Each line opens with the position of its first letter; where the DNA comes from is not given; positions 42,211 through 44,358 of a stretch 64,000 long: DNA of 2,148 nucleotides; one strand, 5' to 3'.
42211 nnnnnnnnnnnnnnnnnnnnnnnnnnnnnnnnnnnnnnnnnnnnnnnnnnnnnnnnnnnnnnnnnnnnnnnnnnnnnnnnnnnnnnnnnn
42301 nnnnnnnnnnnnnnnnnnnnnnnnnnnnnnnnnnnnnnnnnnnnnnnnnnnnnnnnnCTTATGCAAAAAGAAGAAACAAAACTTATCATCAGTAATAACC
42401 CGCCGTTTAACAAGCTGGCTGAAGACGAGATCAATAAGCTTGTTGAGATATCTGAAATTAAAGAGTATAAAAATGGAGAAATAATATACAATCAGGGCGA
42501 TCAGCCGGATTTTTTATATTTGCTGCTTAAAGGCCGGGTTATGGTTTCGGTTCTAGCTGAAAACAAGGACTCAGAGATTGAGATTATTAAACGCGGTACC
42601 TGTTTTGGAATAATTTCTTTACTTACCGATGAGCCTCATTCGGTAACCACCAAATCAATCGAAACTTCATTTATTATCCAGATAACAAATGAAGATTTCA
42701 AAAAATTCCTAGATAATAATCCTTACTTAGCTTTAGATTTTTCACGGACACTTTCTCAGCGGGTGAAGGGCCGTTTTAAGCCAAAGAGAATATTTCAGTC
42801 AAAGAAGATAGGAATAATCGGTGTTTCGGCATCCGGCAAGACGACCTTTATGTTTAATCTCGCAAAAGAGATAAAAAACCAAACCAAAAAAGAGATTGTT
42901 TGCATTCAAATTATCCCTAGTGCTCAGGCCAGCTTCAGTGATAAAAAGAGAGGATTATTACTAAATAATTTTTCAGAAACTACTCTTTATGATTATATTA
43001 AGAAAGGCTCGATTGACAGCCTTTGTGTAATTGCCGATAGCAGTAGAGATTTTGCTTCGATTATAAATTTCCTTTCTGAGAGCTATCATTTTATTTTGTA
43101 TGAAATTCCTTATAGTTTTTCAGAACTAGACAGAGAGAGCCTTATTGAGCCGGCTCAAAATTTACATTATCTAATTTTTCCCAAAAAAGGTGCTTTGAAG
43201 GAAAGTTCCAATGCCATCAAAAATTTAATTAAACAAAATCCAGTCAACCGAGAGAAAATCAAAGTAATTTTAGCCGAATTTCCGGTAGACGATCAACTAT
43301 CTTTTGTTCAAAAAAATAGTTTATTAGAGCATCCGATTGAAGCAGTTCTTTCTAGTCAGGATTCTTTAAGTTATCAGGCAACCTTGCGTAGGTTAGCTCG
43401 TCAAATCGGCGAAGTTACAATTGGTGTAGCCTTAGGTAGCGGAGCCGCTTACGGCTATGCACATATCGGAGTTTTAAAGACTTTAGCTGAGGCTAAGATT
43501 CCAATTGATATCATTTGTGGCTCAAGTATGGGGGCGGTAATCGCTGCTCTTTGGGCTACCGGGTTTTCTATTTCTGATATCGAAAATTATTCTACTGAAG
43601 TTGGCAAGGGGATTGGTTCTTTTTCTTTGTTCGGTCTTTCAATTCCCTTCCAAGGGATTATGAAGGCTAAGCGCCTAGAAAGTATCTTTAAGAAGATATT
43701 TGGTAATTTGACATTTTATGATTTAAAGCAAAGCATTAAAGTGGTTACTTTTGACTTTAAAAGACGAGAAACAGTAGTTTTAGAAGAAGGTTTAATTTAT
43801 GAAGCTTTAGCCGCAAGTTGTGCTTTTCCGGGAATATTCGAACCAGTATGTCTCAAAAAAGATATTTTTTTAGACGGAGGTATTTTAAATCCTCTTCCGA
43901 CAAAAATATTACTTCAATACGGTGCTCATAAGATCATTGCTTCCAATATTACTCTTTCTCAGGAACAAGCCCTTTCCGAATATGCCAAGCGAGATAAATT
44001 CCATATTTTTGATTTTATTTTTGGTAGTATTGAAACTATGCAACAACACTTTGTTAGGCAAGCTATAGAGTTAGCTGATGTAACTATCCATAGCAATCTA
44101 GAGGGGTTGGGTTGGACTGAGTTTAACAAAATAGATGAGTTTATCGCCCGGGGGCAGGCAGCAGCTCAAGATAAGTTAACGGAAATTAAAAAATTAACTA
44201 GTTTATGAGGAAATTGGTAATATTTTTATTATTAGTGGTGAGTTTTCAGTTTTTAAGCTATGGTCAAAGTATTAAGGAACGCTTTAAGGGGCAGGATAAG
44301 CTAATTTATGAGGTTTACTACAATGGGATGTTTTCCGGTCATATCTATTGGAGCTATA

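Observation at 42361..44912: Three-domain cNMP-binding / P-loop / patatin phospholipase fused in one protein and translationally coupled to a secreted DUF3108-like gene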

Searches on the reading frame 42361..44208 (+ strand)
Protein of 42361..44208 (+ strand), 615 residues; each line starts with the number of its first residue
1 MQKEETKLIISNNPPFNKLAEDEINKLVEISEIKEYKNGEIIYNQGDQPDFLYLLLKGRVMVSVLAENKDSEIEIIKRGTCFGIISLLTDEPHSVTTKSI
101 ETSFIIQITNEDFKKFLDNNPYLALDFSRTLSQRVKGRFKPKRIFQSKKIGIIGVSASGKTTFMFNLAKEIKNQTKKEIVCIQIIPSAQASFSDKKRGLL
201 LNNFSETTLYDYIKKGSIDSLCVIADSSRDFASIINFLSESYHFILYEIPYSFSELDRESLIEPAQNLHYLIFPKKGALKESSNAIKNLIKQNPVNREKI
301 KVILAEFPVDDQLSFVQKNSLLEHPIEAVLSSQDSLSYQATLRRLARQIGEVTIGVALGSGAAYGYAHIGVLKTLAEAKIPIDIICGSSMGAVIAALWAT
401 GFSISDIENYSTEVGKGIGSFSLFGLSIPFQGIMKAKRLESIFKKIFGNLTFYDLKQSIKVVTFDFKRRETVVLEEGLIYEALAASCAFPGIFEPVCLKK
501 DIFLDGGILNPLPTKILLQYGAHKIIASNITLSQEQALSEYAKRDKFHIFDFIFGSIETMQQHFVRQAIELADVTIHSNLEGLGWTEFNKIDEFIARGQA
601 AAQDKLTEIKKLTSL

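Call 3: search_protein_families(library=pfam, proteins=[window:42361-44208:+], max_evalue=1)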
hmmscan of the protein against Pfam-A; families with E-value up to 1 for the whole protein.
window:42361-44208:+ (615 aa): 10 families
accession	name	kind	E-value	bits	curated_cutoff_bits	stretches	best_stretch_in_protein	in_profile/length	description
PF01734.28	Patatin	-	1.6e-29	103.9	27.7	1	357-517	2-190/191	Patatin-like phospholipase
PF00027.35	cNMP_binding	-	1.2e-18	67.2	27.5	1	34-120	2-89/89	Cyclic nucleotide-binding domain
PF25562.1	CNBH_CNNM2_C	-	0.0013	18.8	27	1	18-97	43-118/172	Metal transporter CNNM2-like, C-terminal CNBH domain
PF19842.5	YqeC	-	0.006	17.3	27.6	1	157-180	6-29/145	YqeC protein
PF19975.5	DO-GTPase1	-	0.016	14.9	27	1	152-205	2-53/271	Double-GTPase 1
PF13173.12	AAA_14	-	0.02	15.3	27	1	148-207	3-57/129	AAA domain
PF19993.5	DO-GTPase2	-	0.075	13.1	27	1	150-173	3-26/226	Double-GTPase 2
PF00485.24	PRK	-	0.085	13.1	22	1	150-179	2-33/196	Phosphoribulokinase / Uridine kinase family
PF00005.33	ABC_tran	-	0.13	13.3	25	1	144-175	8-38/137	ABC transporter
PF03205.20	MobB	-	0.2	12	26.6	1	150-175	2-27/133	Molybdopterin guanine dinucleotide synthesis protein B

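Call 4: search_protein_families(library=ncbifam, proteins=[window:42361-44208:+], max_evalue=1)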
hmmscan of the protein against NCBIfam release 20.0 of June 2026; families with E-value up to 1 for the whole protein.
window:42361-44208:+ (615 aa): 19 families
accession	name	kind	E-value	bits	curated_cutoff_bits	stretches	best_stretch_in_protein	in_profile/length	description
NF007623.0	PRK10279.1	equivalog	1.1e-26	93.7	272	1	352-530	4-180/301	patatin-like phospholipase RssA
NF006901.0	PRK09392.1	equivalog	1.2e-12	47.7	211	1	7-136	6-135/236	transcriptional activator FtrB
NF043045.1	T4SS_VpdC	equivalog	6.3e-12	44.4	1000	2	356-410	309-362/880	Dot/Icm T4SS effector VpdC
NF050815.1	TransActFtrBCaul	equivalog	2.3e-11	43.4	300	1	8-128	9-129/251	transcriptional activator FtrB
NF008732.0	PRK11753.1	equivalog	5.8e-10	39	266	1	20-137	12-131/214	cAMP-activated global transcriptional regulator CRP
TIGR03896.1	cyc_nuc_ocin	subfamily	2.2e-09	37.1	161.05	1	18-134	148-265/317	bacteriocin-type transport-associated protein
NF053870.1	DS2_1_antiphage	equivalog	1.1e-08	34.8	400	1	357-474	4-118/299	anti-phage phospholipase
NF041163.2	encap_f2b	equivalog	4.8e-08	32.5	400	1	19-133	82-199/450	family 2B encapsulin nanocompartment shell protein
NF041079.1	CBASS_lipase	equivalog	8.1e-08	31.9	200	1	382-517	35-184/317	CBASS cGAMP-activated phospholipase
NF007707.0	PRK10402.1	subfamily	4.6e-07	29.7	180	1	28-134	28-135/226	transcriptional regulator YeiL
NF058543.1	ActPatMycb56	equivalog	5.6e-06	25.4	460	1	16-137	4-124/317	acetyltransferase Pat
NF008365.0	PRK11161.1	subfamily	0.00013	21.4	228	1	18-138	33-154/250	fumarate/nitrate reduction transcriptional regulator Fnr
TIGR03697.1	NtcA_cyano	equivalog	0.0018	18.1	244.95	1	39-135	1-100/193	global nitrogen regulator NtcA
NF041000.1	ATPase_ComGA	equivalog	0.002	17.2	300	1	152-182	133-163/267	competence type IV pilus ATPase ComGA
NF000355.4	ribo_prot_ABC_F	equivalog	0.0038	16.2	380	1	144-183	25-64/499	ribosomal protection-like ABC-F family protein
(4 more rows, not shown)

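Call 5: search_protein_families(library=padloc, proteins=[window:42361-44208:+], max_evalue=1)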
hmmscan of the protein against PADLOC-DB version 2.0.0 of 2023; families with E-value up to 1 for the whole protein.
window:42361-44208:+ (615 aa): 9 families
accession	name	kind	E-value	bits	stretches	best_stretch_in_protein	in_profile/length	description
PDLC00731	Effector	-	2.5e-11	41.1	1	25-157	34-162/306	TIR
PDLC00758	Effector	-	4.1e-11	40.8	1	382-514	41-189/331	Phospholipase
PDLC02371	PycTIR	-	1.5e-10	38.9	1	24-140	30-143/288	-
PDLC00755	Effector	-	1.6e-09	35.3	1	357-473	15-128/311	Phospholipase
PDLC00732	Effector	-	1.8e-09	35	1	25-178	30-175/301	TIR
PDLC00757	Effector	-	1.3e-06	26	1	382-474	44-143/331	Phospholipase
PDLC00730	Effector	-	3.2e-05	21.3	1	4-138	30-161/299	TIR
PDLC02911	VakA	-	0.015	13.9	1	148-186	3-40/163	-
PDLC04140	mad8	-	0.027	12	1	148-292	28-113/314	mads_8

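Call 6: search_solved_structures(query=window:42361-44208:+, max_evalue=1, show_alignments=0)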
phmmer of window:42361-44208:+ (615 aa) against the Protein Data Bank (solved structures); distinct sequences matched with E-value up to 1: 163 (the best 60 are shown).
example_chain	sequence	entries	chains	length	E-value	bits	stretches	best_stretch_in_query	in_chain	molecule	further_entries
5fqu_A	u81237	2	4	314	9.7e-24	87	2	353-414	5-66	PATATIN-LIKE PROTEIN, PLPD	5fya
5dyk_A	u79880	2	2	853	1.1e-19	73.7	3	5-103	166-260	CGMP-dependent protein kinase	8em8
5ezr_A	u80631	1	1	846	3.4e-18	68.7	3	6-103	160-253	cGMP-dependent protein kinase, putative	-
4rz7_A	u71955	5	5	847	3.4e-18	68.7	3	6-103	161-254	cGMP-dependent protein kinase, putative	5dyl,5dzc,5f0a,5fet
9p74_A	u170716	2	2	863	3.8e-18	68.6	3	6-103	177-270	cGMP-dependent protein kinase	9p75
9ya0_MA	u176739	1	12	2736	7.6e-17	64.3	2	10-117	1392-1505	PCR12, TGME49_219070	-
3of1_A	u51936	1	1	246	4.6e-13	51.8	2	8-117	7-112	cAMP-dependent protein kinase regulatory subunit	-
5kbf_A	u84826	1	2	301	1.6e-12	50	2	26-117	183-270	CAMP-dependent protein kinase regulatory subunit, putative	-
5j3u_A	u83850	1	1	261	3.5e-10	42.3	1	2-114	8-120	Protein Kinase A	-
2qvs_B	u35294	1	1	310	8.5e-10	41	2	9-100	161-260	cAMP-dependent protein kinase type II-alpha regulatory subunit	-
3j4q_B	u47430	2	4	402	1.7e-09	40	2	9-100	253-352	cAMP-dependent protein kinase type II-alpha regulatory subunit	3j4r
9d2f_b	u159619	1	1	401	2.1e-09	39.7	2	9-100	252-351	cAMP-dependent protein kinase type II-alpha regulatory subunit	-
1cx4_A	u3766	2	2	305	3e-08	35.9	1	12-117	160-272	CAMP-DEPENDENT PROTEIN KINASE REGULATORY SUBUNIT TYPE II BETA | cAMP-dependent protein kinase type II-beta regulatory subunit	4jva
1o7f_A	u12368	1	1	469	5.6e-08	35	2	36-117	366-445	CAMP-DEPENDENT RAP1 GUANINE-NUCLEOTIDE EXCHANGE FACTOR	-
3shr_A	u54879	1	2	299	8.6e-08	34.4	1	10-117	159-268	cGMP-dependent protein kinase 1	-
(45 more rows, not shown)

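Call 7: find_homologous_proteins(query=window:42361-44208:+, max_evalue=0.00001)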
Query window:42361-44208:+ (615 aa): 205 proteins with E <= 0.00001 among 8000 candidates; the best 120 are listed.
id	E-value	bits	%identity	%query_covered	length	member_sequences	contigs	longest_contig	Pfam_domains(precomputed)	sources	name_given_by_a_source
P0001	0.0e+0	1346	100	100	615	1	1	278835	PF00027.36,PF01734.28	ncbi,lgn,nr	ncbi:MAG: patatin-like phospholipase family protein [Candidatus Omnitrophica bacterium]|nr:patatin-l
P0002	0.0e+0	1120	82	100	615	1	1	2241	PF00027.36,PF01734.28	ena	-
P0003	0.0e+0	1034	75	100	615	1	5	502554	PF00027.36,PF01734.28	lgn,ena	-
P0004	0.0e+0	1031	76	100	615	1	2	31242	PF00027.36,PF01734.28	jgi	-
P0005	1.0e-286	970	71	100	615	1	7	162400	PF00027.36,PF01734.28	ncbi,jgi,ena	-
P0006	1.7e-275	933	68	100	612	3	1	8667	PF00027.36,PF01734.28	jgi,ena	-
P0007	4.0e-240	816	62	100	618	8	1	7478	PF00027.36,PF01734.28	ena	-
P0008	2.4e-238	811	61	100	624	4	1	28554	PF00027.36,PF01734.28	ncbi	-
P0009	2.3e-237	807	58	100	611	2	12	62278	PF00027.36,PF01734.28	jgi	-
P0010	2.7e-237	807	61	100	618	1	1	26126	PF00027.36,PF01734.28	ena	-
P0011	5.0e-237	806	59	100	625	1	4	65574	PF00027.36,PF01734.28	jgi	-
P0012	2.0e-236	804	59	100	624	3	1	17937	PF00027.36,PF01734.28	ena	-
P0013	5.9e-236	803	59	100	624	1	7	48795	PF00027.36,PF01734.28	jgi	-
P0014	1.1e-235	802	59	100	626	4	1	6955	PF00027.36,PF01734.28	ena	-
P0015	2.2e-235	801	60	100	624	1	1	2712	PF00027.36,PF01734.28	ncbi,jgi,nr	ncbi:MAG: patatin-like phospholipase family protein [Candidatus Omnitrophica bacterium]|nr:patatin-l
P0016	3.5e-235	800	60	100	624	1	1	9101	PF00027.36,PF01734.28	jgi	-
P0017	5.2e-235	799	58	100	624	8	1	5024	PF00027.36,PF01734.28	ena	-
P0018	1.0e-234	798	60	100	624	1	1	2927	PF00027.36,PF01734.28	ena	-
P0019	1.5e-233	795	59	100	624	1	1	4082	PF00027.36,PF01734.28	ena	-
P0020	3.7e-233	793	58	100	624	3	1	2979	PF00027.36,PF01734.28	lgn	-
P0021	4.8e-233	793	59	100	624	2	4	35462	PF00027.36,PF01734.28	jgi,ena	-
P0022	3.8e-232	790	59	100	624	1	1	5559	PF00027.36,PF01734.28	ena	-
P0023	1.1e-231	789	58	100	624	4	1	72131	PF00027.36,PF01734.28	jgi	-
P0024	1.2e-231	788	59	100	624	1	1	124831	PF00027.36,PF01734.28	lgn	-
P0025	2.2e-230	784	59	100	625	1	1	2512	PF00027.36,PF01734.28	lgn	-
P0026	8.3e-230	782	58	100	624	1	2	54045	PF00027.36,PF01734.28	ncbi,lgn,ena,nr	ncbi:MAG: patatin-like phospholipase family protein [Candidatus Omnitrophica bacterium]|nr:patatin-l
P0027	2.2e-229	781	58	100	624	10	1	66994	PF00027.36,PF01734.28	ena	-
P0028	2.3e-228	778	58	98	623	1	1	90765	PF00027.36,PF01734.28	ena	-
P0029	5.2e-227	773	58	100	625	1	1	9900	PF00027.36,PF01734.28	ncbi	ncbi:MAG: patatin-like phospholipase family protein [Candidatus Omnitrophota bacterium]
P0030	1.5e-226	772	55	100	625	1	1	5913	PF00027.36,PF01734.28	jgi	-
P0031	1.9e-226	771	57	100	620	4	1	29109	PF00027.36,PF01734.28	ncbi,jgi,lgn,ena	ncbi:MAG: cyclic nucleotide-binding and patatin-like phospholipase domain-containing protein [Candid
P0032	1.3e-225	768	55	100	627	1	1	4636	PF00027.36,PF01734.28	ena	-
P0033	7.4e-225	766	59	100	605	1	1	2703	PF00027.36,PF01734.28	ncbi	-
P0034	1.9e-224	765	57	100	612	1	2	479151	PF00027.36,PF01734.28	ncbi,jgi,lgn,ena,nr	ncbi:MAG: patatin-like phospholipase family protein [Candidatus Omnitrophica bacterium]|jgi:NTE fami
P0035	9.6e-224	762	57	100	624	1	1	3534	PF00027.36,PF01734.28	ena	-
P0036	1.7e-223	761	57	100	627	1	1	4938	PF00027.36,PF01734.28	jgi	jgi:NTE family protein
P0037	1.5e-222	758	57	100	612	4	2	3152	PF00027.36,PF01734.28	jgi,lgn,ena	-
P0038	6.1e-220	750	55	100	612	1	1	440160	PF00027.36,PF01734.28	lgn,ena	-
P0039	2.7e-219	748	56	100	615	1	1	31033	PF00027.36,PF01734.28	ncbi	-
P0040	2.8e-219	748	56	100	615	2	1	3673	PF00027.36,PF01734.28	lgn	-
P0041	8.4e-219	746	56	100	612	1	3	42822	PF00027.36,PF01734.28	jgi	-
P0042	7.0e-216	736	54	100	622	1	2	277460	PF00027.36,PF01734.28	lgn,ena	-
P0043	1.1e-215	736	56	100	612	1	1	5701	PF00027.36,PF01734.28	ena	-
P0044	4.2e-215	734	56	100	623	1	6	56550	PF00027.36,PF01734.28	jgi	-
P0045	3.2e-213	728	53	100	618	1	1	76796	PF00027.36,PF01734.28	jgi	jgi:NTE family protein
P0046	8.2e-213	726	55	100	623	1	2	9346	PF00027.36,PF01734.28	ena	-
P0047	1.7e-210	719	54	100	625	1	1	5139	PF00027.36,PF01734.28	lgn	-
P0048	9.2e-210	716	53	100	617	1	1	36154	PF00027.36,PF01734.28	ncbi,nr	ncbi:MAG: patatin-like phospholipase family protein [Candidatus Omnitrophica bacterium]|nr:patatin-l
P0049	4.4e-208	711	52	100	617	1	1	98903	PF00027.36,PF01734.28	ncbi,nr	ncbi:MAG: patatin-like phospholipase family protein [Candidatus Omnitrophota bacterium]|nr:patatin-l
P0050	9.5e-207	706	52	100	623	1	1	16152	PF00027.36,PF01734.28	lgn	-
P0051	8.7e-206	703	54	100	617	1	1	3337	PF00027.36,PF01734.28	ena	-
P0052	3.3e-205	701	53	100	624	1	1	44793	PF00027.36,PF01734.28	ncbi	ncbi:MAG: patatin-like phospholipase family protein [Candidatus Omnitrophota bacterium]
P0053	2.3e-204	698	52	100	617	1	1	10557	PF00027.36,PF01734.28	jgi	jgi:NTE family protein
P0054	8.7e-204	696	53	100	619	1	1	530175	PF00027.36,PF01734.28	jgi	jgi:NTE family protein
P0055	9.5e-204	696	53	100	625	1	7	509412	PF00027.36,PF01734.28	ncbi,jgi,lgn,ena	-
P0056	1.2e-203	696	53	100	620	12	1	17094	PF00027.36,PF01734.28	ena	-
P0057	1.5e-203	696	52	100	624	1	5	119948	PF00027.36,PF01734.28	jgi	-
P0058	1.7e-203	695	52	100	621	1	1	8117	PF00027.36,PF01734.28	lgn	-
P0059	4.9e-203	694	51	100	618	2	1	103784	PF00027.36,PF01734.28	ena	-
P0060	1.0e-202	693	54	100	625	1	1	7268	PF00027.36,PF01734.28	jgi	-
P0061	1.3e-202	693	53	100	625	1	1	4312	PF00027.36,PF01734.28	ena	-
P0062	6.3e-202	690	52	100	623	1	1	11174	PF00027.36,PF01734.28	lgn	-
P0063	8.0e-202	690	53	100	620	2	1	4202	PF00027.36,PF01734.28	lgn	-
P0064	1.0e-201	690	52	100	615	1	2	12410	PF00027.36,PF01734.28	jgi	-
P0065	1.1e-201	690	50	100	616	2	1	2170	PF00027.36,PF01734.28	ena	-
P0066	1.1e-201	690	52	100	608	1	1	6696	PF00027.36,PF01734.28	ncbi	-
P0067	3.1e-201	688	52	100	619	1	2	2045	PF25562.3,PF00027.36,PF01734.28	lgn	-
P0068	3.1e-199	681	52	100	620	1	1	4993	PF00027.36,PF01734.28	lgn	-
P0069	5.0e-199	681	51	100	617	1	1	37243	PF00027.36,PF01734.28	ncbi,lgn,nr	ncbi:MAG: patatin-like phospholipase family protein [Candidatus Omnitrophica bacterium]|nr:patatin-l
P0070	1.3e-198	679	50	100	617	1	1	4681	PF00027.36,PF01734.28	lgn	-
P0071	3.0e-197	675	51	100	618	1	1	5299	PF00027.36,PF01734.28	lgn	-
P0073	8.7e-197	673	49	100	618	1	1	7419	PF00027.36,PF01734.28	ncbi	-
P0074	1.8e-196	672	51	100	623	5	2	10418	PF00027.36,PF01734.28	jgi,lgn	-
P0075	6.9e-196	670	50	100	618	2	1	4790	PF00027.36,PF01734.28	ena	-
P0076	7.2e-196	670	50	100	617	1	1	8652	PF00027.36,PF01734.28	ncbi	-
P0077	1.7e-195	669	51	100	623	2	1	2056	PF00027.36,PF01734.28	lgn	-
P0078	4.9e-195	668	51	100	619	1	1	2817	PF00027.36,PF01734.28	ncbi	ncbi:MAG: patatin-like phospholipase family protein [Candidatus Aenigmatarchaeota archaeon]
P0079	3.7e-194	665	50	98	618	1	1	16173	PF01656.30,PF00027.36,PF01734.28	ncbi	-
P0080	3.6e-193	661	50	100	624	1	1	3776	PF00027.36,PF01734.28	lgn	-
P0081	1.9e-192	659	50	100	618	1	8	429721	PF00027.36,PF01734.28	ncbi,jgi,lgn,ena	jgi:NTE family protein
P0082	7.9e-192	657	50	100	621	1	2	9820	PF00027.36,PF01734.28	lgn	-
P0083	1.1e-191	656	50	100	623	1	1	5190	PF00027.36,PF01734.28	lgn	-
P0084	8.4e-191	654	50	100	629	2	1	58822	PF00027.36,PF01734.28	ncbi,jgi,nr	ncbi:MAG: patatin-like phospholipase family protein [Candidatus Omnitrophica bacterium]|nr:patatin-l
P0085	3.6e-189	648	49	100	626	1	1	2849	PF00027.36,PF01734.28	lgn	-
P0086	6.2e-189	647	51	98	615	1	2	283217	PF00027.36,PF01734.28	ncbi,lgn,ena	-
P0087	6.5e-189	647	47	99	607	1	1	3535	PF00027.36,PF01734.28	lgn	-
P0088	8.1e-189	647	54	89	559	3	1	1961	PF00027.36,PF01734.28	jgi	jgi:NTE family protein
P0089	9.0e-189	647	50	100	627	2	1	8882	PF00027.36,PF01734.28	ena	-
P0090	1.3e-188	646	49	100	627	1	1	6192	PF00027.36,PF01734.28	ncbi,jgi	ncbi:MAG: patatin-like phospholipase family protein [Candidatus Omnitrophota bacterium]|jgi:NTE fami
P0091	1.7e-188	646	48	99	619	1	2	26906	PF00027.36,PF01734.28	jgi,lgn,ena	-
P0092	1.9e-188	646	50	97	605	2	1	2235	PF00027.36,PF01734.28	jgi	jgi:NTE family protein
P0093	2.4e-188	645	49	100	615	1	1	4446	PF00027.36,PF01734.28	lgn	-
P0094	4.8e-188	644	49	100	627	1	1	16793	PF00027.36,PF01734.28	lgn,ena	-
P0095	4.8e-188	644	49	100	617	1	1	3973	PF00027.36,PF01734.28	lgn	-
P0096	3.0e-187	642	47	99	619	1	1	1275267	PF00027.36,PF01734.28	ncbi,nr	ncbi:MAG: patatin-like phospholipase family protein [Candidatus Omnitrophota bacterium]|nr:MAG: pata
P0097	8.6e-187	640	49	100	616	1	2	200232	PF00027.36,PF01734.28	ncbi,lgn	ncbi:MAG: patatin-like phospholipase family protein [Candidatus Omnitrophota bacterium]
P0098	9.3e-187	640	49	100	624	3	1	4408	PF00027.36,PF01734.28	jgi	jgi:NTE family protein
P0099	2.4e-186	639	50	100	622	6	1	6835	PF00027.36,PF01734.28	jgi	-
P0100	4.5e-185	635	47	100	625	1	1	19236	PF00027.36,PF01734.28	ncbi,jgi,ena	ncbi:MAG: patatin-like phospholipase family protein [Candidatus Omnitrophota bacterium]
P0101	5.2e-185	634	50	100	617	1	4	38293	PF00027.36,PF01734.28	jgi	jgi:NTE family protein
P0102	6.3e-184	631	48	100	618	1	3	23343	PF00027.36,PF01734.28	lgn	-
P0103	1.1e-183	630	48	100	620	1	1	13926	PF00027.36,PF01734.28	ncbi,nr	ncbi:MAG: patatin-like phospholipase family protein [Candidatus Omnitrophica bacterium]|nr:patatin-l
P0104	4.9e-183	628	48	100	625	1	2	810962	PF00027.36,PF01734.28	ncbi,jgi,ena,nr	ncbi:MAG: patatin-like phospholipase family protein [Candidatus Omnitrophica bacterium]|jgi:NTE fami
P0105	9.6e-183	627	48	99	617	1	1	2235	PF00027.36,PF01734.28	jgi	jgi:NTE family protein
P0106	1.1e-182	627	47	100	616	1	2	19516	PF00027.36,PF01734.28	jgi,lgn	-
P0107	2.0e-182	626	48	100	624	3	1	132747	PF00027.36,PF01734.28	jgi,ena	-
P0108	2.5e-182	626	47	100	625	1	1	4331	PF00027.36,PF01734.28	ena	-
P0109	3.2e-182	625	47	100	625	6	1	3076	PF00027.36,PF01734.28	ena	-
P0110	3.6e-182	625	47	100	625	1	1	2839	PF00027.36,PF01734.28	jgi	-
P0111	6.0e-182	624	47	100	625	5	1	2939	PF00027.36,PF01734.28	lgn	-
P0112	8.7e-182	624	48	97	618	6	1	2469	PF00027.36,PF01734.28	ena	-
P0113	1.3e-181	623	48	100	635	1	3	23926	PF13614.13,PF00027.36,PF01734.28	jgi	jgi:NTE family protein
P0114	1.4e-181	623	48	100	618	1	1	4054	PF00027.36,PF01734.28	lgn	-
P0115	4.0e-181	622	48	100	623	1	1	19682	PF00027.36,PF01734.28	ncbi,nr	ncbi:MAG: cyclic nucleotide-binding domain-containing protein [Candidatus Omnitrophica bacterium]|nr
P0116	3.7e-180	618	46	100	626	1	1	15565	PF00027.36,PF01734.28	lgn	-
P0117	7.7e-177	607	52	90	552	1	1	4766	PF00027.36,PF01734.28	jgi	jgi:NTE family protein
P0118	8.9e-174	597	45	100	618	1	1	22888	PF00027.36,PF01734.28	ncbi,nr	ncbi:MAG: patatin-like phospholipase family protein [Candidatus Omnitrophica bacterium]|nr:patatin-l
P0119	1.2e-173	597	44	100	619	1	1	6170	PF00027.36,PF01734.28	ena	-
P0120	3.7e-171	589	43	100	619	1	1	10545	PF00027.36,PF01734.28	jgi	jgi:NTE family protein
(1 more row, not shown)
